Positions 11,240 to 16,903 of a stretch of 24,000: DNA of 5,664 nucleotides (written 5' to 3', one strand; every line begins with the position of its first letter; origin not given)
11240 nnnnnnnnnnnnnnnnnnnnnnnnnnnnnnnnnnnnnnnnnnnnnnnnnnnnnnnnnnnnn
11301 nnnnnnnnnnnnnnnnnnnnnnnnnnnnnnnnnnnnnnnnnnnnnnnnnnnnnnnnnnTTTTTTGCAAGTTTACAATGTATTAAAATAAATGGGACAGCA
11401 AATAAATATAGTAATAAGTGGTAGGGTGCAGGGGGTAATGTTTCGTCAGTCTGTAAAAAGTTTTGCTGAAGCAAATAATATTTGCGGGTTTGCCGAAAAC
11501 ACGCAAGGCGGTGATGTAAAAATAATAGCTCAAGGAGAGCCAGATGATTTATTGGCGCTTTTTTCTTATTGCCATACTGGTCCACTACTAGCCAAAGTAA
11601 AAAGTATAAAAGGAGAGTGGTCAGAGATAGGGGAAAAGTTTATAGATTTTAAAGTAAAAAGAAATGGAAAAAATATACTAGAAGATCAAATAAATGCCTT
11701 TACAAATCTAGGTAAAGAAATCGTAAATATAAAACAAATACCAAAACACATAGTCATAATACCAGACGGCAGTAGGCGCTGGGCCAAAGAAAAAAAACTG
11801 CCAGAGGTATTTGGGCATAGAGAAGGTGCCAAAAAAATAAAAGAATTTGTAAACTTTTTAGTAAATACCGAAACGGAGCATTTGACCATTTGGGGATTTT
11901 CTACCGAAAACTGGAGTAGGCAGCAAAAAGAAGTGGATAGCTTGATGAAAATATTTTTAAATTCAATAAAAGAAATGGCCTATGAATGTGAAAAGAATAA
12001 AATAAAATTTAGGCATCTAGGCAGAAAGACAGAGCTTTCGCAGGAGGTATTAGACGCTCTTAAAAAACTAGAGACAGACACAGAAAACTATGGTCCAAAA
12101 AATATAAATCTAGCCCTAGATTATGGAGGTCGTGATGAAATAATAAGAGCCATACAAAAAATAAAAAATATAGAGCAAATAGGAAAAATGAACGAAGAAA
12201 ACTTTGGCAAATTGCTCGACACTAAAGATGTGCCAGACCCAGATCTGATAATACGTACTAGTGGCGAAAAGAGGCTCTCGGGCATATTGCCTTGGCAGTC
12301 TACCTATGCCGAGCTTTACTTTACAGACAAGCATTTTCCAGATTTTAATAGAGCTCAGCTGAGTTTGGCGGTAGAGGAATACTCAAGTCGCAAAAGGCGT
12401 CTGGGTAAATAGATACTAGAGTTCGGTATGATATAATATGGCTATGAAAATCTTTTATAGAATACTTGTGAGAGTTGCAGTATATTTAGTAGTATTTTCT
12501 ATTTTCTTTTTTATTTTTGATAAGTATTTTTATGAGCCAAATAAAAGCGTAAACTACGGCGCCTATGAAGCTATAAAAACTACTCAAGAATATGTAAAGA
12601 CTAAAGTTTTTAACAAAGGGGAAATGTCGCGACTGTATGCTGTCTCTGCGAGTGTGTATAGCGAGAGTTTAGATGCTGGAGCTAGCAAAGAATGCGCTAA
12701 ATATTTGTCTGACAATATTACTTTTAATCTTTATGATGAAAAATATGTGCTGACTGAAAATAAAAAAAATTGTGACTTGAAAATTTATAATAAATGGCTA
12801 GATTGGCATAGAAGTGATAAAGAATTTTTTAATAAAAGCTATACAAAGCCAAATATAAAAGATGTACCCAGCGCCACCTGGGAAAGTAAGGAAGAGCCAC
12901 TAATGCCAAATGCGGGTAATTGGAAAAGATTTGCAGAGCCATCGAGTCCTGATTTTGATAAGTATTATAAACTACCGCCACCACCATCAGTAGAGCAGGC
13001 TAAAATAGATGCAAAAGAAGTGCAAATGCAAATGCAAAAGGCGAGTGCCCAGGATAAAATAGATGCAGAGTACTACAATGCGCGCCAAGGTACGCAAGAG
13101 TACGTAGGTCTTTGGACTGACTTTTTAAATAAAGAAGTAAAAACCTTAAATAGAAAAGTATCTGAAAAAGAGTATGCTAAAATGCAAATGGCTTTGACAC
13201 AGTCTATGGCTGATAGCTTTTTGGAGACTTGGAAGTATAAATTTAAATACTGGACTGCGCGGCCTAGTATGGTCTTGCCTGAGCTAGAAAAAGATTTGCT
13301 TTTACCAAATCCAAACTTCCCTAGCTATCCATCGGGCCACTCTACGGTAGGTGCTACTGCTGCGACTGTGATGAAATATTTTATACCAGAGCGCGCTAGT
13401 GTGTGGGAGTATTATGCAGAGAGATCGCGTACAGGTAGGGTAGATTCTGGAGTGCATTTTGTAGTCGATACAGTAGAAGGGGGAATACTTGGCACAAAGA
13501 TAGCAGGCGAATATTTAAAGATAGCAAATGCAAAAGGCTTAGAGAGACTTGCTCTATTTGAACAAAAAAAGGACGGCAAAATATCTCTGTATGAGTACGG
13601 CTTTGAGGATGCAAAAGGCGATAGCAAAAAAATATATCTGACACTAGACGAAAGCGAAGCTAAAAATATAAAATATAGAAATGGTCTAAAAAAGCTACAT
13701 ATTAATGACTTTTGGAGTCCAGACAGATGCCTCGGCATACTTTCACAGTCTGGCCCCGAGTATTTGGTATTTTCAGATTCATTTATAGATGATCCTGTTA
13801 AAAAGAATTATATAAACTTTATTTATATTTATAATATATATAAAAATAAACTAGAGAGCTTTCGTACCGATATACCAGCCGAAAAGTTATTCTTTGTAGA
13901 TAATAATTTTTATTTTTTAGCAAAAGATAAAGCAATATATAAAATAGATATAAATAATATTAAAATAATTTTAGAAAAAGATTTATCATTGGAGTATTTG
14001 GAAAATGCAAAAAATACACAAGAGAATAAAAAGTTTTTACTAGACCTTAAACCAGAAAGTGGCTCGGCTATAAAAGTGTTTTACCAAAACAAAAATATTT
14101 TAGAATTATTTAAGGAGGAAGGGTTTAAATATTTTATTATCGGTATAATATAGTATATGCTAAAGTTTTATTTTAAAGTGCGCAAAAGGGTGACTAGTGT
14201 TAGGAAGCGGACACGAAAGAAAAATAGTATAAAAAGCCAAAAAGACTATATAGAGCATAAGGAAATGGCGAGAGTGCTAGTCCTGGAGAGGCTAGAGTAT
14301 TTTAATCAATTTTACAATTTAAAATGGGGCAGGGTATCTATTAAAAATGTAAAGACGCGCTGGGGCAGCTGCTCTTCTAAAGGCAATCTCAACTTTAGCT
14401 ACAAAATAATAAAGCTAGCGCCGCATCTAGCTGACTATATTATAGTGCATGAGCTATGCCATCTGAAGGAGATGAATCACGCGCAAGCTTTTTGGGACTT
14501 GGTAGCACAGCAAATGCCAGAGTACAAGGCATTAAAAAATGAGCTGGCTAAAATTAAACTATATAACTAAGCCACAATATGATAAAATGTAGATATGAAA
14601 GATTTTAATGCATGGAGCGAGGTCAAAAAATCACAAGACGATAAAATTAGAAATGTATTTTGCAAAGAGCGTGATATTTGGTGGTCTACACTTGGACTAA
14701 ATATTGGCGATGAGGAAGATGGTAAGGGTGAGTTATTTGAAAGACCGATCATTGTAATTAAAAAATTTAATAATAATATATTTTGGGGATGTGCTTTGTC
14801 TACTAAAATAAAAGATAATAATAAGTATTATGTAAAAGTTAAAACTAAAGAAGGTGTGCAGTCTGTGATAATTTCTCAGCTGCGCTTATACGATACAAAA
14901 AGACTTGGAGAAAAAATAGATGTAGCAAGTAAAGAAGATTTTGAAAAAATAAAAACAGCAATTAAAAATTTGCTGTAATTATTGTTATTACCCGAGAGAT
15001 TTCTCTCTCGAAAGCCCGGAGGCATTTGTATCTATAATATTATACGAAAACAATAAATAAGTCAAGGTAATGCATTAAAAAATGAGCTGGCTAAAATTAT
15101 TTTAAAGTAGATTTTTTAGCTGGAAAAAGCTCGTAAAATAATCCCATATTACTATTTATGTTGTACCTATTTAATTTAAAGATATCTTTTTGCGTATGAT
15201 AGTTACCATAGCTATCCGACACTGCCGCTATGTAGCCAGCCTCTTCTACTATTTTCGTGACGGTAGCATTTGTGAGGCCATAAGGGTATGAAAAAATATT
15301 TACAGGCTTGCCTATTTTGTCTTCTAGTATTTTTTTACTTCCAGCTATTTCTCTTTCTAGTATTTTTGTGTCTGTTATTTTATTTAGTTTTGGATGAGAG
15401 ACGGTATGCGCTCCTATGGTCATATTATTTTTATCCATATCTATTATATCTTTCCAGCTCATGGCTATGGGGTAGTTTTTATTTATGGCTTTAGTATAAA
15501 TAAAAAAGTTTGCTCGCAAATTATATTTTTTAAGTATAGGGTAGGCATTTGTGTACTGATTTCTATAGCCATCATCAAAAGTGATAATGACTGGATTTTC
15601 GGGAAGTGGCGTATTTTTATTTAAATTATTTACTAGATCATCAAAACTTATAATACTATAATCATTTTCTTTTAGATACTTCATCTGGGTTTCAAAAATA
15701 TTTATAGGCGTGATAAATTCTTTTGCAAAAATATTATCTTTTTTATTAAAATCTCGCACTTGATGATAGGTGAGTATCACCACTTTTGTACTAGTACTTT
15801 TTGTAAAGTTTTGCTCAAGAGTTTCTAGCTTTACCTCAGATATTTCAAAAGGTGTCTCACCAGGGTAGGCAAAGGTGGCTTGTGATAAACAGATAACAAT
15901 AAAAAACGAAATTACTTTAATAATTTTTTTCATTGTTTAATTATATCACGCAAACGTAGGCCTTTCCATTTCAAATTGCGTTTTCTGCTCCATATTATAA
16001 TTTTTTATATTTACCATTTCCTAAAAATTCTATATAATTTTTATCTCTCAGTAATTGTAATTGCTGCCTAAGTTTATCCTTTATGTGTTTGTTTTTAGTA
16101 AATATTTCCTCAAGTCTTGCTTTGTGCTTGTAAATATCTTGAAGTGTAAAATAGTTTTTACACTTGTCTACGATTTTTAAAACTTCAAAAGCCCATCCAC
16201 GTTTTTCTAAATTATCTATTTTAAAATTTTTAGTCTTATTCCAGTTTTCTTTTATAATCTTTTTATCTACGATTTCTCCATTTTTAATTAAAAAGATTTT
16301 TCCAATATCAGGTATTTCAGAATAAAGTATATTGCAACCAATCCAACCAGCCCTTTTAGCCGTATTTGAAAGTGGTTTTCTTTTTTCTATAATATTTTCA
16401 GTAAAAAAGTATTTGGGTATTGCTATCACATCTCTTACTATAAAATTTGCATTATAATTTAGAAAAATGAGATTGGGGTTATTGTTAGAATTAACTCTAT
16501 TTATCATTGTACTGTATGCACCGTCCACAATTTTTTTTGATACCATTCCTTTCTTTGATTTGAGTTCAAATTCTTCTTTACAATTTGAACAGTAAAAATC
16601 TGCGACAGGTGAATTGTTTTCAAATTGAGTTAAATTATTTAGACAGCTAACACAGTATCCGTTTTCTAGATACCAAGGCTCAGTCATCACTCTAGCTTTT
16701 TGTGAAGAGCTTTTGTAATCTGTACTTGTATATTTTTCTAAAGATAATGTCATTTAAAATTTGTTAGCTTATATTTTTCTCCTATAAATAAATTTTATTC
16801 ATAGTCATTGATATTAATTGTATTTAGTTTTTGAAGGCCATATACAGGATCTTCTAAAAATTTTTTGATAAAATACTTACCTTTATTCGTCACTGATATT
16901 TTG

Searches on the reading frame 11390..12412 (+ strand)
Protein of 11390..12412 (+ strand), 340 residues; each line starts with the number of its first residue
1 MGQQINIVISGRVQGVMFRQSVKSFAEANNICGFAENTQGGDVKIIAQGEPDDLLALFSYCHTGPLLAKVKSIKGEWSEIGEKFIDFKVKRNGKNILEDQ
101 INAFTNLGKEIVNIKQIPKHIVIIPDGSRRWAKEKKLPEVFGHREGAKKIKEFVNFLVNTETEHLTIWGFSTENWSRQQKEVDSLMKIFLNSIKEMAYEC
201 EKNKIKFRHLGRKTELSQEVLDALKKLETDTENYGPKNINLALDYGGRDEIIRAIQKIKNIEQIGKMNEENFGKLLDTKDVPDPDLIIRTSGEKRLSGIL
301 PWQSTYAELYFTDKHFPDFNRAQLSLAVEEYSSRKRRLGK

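Call 8: search_protein_families(library=pfam, proteins=[window:11390-12412:+], max_evalue=0.01)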
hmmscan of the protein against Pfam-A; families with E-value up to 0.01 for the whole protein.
window:11390-12412:+ (340 aa): 2 families
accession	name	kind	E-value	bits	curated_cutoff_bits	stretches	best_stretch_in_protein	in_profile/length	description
PF01255.24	Prenyltransf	-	2e-69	234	27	1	124-339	1-219/219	Putative undecaprenyl diphosphate synthase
PF00708.24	Acylphosphatase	-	3.5e-18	66.1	22.5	1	6-88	2-84/85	Acylphosphatase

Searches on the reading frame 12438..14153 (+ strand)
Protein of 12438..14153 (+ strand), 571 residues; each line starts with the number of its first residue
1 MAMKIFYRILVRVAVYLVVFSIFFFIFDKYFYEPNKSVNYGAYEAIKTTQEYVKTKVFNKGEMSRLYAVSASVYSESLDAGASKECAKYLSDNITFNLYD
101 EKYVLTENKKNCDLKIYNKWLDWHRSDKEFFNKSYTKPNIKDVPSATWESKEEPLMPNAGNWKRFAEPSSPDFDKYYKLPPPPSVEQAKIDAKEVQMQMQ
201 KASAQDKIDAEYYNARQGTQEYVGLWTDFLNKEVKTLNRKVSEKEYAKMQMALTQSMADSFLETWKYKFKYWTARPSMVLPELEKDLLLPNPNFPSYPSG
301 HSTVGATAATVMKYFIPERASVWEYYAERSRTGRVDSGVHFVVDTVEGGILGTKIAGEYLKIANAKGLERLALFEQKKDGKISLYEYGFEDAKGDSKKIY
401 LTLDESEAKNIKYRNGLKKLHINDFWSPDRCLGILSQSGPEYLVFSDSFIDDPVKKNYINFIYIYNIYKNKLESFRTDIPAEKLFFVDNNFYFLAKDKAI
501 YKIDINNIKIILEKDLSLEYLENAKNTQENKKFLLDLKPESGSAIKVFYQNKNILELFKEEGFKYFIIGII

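Call 8: search_protein_families(library=pfam, proteins=[window:12438-14153:+], max_evalue=0.01)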
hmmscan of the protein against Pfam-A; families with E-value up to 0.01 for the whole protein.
window:12438-14153:+ (571 aa): 1 family
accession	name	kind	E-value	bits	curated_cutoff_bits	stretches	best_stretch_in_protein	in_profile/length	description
PF01569.27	PAP2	-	4.9e-07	30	27.2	1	268-362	20-124/130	PAP2 superfamily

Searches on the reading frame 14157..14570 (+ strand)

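Call 8: search_protein_families(library=pfam, proteins=[window:14157-14570:+], max_evalue=0.01)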
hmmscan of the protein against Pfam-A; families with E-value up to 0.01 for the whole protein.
window:14157-14570:+ (137 aa): 3 families
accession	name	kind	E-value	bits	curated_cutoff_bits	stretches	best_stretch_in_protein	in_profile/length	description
PF01863.23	YgjP-like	-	3e-35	122.5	26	1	20-131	95-205/207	YgjP-like, metallopeptidase domain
PF10263.15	SprT-like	-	0.0011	19.2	25.6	1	48-103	7-72/108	SprT-like family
PF08325.16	WLM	-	0.0019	18.8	26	1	96-128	87-119/190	WLM domain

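Call 85: search_protein_families(library=padloc, proteins=[window:14157-14567:+], max_evalue=0.001)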
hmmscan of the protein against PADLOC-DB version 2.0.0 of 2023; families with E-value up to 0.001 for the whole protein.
window:14157-14567:+ (137 aa): 0 families

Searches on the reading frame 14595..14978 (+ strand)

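Call 8: search_protein_families(library=pfam, proteins=[window:14595-14978:+], max_evalue=0.01)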
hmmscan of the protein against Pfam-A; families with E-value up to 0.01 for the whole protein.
window:14595-14978:+ (127 aa): 2 families
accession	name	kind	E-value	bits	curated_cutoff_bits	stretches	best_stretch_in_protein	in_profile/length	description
PF02452.23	PemK_toxin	-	4.3e-11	43.4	23.1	1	25-126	2-108/109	PemK-like, MazF-like toxin of type II toxin-antitoxin system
PF23336.1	HTH_TbsP_C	-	0.0096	16.5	27.1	0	96-124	52-80/121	Transcriptional regulator TbsP-like, C-terminal HTH domain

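Call 85: search_protein_families(library=padloc, proteins=[window:14595-14975:+], max_evalue=0.001)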
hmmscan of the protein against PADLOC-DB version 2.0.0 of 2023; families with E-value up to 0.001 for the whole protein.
window:14595-14975:+ (127 aa): 0 families

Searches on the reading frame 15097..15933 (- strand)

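Call 8: search_protein_families(library=pfam, proteins=[window:15097-15933:-], max_evalue=0.01)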
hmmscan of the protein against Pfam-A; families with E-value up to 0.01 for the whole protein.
window:15097-15933:- (278 aa): 2 families
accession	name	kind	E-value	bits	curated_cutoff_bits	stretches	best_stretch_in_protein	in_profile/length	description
PF01522.26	Polysacc_deac_1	-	6e-30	104.2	23.1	1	110-234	4-121/124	Polysaccharide deacetylase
PF03065.20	Glyco_hydro_57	-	0.00013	21.8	21.2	1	38-259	16-189/291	Glycosyl hydrolase family 57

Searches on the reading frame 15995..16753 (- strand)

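Call 8: search_protein_families(library=pfam, proteins=[window:15995-16753:-], max_evalue=0.01)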
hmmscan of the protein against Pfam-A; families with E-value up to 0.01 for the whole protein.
window:15995-16753:- (252 aa): 2 families
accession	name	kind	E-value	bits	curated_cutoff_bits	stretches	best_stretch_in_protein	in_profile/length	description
PF06044.18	DpnI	-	8.7e-73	244.3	26.7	1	1-178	1-181/183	Dam-replacing family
PF17726.7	DpnI_C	-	1.3e-27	96.2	23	1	183-251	1-70/70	Dam-replacing HTH domain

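Call 85: search_protein_families(library=padloc, proteins=[window:15998-16753:-], max_evalue=0.001)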
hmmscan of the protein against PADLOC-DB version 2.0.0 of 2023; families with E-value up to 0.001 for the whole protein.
window:15998-16753:- (252 aa): 1 family
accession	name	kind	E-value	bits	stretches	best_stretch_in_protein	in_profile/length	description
PDLC03207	mREase_II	-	8.7e-93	308.4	1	1-251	1-254/256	Type II methyl-directed restriction enzyme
